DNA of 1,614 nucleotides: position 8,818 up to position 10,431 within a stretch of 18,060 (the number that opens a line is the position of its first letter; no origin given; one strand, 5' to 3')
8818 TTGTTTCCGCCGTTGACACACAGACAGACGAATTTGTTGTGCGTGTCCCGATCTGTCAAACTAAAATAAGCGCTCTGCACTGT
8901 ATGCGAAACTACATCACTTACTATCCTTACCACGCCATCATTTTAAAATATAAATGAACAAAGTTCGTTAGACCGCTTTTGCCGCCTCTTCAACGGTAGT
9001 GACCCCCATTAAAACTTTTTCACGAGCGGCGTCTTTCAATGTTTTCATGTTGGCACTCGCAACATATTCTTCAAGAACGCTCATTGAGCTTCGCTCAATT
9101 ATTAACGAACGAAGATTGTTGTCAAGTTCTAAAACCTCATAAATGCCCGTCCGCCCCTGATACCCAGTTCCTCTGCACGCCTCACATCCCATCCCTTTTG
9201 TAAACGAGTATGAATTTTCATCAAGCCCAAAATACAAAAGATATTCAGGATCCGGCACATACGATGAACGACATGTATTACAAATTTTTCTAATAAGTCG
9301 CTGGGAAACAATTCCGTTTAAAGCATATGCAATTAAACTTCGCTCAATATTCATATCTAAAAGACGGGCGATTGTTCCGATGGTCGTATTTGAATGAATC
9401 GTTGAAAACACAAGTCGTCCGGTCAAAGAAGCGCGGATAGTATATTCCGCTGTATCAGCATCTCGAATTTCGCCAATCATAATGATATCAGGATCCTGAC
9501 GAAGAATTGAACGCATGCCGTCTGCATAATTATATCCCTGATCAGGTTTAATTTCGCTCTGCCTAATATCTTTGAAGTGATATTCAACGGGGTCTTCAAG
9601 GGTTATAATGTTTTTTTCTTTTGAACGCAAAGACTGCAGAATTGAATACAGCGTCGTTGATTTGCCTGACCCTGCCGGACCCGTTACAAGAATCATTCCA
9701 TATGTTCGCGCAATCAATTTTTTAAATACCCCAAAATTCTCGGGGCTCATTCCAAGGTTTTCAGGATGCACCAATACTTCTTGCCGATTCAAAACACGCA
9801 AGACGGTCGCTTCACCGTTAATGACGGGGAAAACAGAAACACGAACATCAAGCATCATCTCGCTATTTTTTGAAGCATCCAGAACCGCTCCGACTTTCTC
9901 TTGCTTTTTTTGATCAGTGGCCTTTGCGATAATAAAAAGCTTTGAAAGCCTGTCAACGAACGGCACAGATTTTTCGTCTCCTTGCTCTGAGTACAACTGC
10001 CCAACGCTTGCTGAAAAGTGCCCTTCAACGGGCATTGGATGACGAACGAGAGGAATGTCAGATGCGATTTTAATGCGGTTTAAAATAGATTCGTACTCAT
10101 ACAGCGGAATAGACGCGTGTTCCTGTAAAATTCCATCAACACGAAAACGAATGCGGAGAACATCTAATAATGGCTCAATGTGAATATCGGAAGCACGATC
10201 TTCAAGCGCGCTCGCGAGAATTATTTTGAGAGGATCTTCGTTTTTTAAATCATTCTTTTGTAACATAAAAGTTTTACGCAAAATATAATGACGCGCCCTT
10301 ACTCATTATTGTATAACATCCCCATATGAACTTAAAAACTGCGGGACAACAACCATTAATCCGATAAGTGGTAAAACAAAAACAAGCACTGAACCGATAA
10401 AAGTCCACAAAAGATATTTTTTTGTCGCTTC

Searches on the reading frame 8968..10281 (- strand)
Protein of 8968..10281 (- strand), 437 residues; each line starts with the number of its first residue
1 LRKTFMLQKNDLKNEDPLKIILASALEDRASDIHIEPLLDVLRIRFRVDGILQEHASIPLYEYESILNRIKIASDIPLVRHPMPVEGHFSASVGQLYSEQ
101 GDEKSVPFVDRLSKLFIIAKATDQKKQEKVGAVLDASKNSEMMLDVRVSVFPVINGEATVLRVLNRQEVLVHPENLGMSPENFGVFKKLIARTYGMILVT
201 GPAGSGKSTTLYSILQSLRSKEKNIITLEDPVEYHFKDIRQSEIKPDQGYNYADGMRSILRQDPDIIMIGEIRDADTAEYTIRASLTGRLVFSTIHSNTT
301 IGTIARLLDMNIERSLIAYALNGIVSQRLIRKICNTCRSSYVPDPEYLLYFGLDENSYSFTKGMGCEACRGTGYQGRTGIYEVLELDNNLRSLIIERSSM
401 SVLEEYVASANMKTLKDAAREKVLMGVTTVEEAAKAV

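Call 4: search_protein_families(library=pfam, proteins=[window:8968-10281:-], max_evalue=0.1)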
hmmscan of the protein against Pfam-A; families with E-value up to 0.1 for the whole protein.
window:8968-10281:- (437 aa): 27 families (the best 25 are shown)
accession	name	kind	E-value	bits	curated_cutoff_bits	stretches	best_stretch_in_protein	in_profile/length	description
PF00437.27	T2SSE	-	3.9e-105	352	24.9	2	141-433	89-368/370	Type II/IV secretion system protein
PF25199.1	nSTAND_NTPase5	-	1.8e-05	25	34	1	194-240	41-88/145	Novel STAND NTPase 5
PF13173.12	AAA_14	-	9.9e-05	22.8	27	1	196-285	4-84/129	AAA domain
PF13401.12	AAA_22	-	0.00013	22.7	27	1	193-241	4-52/130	AAA domain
PF20720.3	nSTAND3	-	0.0004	20.5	27.2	1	192-233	15-56/155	Novel STAND NTPase 3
PF13191.12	AAA_16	-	0.00051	21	32.6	1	192-229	22-57/167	AAA ATPase domain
PF13604.12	AAA_30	-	0.00089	19.5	27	1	185-227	9-51/191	AAA domain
PF13555.12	AAA_29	-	0.0014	18.8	27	1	184-211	10-39/61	P-loop containing region of AAA domain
PF13245.12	AAA_19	-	0.0064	17.1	25.1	1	194-223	11-42/134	AAA domain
PF02492.25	cobW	-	0.0069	16.4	20.7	1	197-224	3-30/180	CobW/HypB/UreG, nucleotide-binding domain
PF24883.2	NPHP3_N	-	0.0077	16.9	24.8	1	195-241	23-62/164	Nephrocystin 3, N-terminal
PF00005.33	ABC_tran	-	0.0078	17.3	25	1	196-234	13-51/137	ABC transporter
PF01637.24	ATPase_2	-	0.009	16.3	33.2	1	193-229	19-55/225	ATPase domain predominantly from Archaea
PF03266.21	NTPase_1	-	0.0098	16.2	23.9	1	197-224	2-29/168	NTPase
PF12775.13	AAA_7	-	0.014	15.4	25.8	1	188-227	27-66/181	P-loop containing dynein motor region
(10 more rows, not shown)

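Call 24: find_related_loci(query=window:8968-10278:-, collection=metagenome_contigs, flank=10000)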
Query window:8968-10278:- (436 aa) in metagenome_contigs; peptide patterns used: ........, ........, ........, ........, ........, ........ (x = any residue, [..] = any of these).
215 stretches matched a pattern; 10 encode a relative of the query (tblastn E <= 1e-3); 10 distinct loci.
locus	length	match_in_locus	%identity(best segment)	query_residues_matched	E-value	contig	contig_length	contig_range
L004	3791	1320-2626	98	1-436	0e+0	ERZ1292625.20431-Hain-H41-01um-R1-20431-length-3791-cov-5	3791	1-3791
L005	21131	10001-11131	36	17-436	2e-87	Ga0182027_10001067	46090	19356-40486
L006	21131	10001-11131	35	17-436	9e-86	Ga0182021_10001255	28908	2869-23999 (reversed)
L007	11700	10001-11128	36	17-436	3e-85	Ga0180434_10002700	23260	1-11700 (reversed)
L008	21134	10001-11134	36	20-436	3e-81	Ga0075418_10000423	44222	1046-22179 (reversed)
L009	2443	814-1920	38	20-431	2e-82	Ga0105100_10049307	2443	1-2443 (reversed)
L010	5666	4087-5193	36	20-431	2e-78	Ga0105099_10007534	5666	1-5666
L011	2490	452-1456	32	20-398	2e-52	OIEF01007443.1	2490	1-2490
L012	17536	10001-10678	32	110-330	1e-27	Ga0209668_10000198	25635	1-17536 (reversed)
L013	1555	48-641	31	200-393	1e-20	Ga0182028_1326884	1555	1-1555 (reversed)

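Call 34: find_homologous_proteins(query=window:8968-10263:-, max_evalue=1e-100)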
Query window:8968-10263:- (431 aa): 140 proteins with E <= 1e-100 among 8000 candidates; the best 120 are listed.
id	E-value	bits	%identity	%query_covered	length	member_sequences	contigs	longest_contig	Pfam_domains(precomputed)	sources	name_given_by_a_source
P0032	2.7e-229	779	83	100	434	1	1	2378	PF13173.13,PF00437.27,PF25199.2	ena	-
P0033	3.0e-194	664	71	100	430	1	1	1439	PF00437.27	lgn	-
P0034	1.4e-188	645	100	69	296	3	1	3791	PF00437.27,PF25199.2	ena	-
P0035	6.7e-150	518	53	100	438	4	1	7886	PF00437.27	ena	-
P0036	2.2e-148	513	53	100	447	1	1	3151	PF00437.27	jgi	jgi:type II secretory ATPase GspE/PulE/Tfp pilus assembly ATPase PilB-like protein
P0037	3.9e-143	495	53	100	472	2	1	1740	PF00437.27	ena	-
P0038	5.5e-143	495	54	98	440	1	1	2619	PF00437.27,PF25199.2,PF20720.4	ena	-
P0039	9.8e-143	494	53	97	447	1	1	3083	PF00437.27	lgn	-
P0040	4.7e-142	492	53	100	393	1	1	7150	PF00437.27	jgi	-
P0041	4.9e-142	492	52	100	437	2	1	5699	PF00437.27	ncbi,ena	-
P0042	2.0e-141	490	53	100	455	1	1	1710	PF00437.27,PF20720.4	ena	-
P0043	7.8e-141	488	53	98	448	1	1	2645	PF00437.27,PF25199.2,PF20720.4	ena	-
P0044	6.4e-140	485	51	97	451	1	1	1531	PF00437.27,PF20720.4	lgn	-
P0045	1.8e-139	483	52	100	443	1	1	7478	PF00437.27,PF20720.4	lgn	-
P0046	8.1e-139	481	52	98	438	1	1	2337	PF00437.27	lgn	-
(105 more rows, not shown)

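Call 37: find_encoding_contigs(protein=P0032, flank=10000, max_places=2)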
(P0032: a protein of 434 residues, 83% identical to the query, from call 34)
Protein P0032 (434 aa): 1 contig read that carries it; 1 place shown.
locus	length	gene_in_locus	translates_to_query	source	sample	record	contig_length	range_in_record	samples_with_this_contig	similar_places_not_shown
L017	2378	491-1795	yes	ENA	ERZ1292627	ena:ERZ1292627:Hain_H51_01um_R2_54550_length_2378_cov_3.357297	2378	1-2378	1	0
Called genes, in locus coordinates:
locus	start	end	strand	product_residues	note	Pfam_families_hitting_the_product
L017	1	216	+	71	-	?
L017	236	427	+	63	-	-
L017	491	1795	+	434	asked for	PF00437:T2SSE, PF13173:AAA_14 (faint), PF00437:T2SSE, PF25199:nSTAND_NTPase5 (faint)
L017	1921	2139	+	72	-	-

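Call 38: find_encoding_contigs(protein=P0033, flank=10000, max_places=2)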
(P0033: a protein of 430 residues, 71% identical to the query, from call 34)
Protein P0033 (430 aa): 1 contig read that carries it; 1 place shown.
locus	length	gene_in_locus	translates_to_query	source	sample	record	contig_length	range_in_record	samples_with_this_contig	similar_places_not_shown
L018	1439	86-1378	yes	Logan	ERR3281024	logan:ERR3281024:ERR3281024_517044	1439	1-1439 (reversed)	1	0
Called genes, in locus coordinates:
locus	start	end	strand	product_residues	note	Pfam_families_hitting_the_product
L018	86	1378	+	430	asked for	PF00437:T2SSE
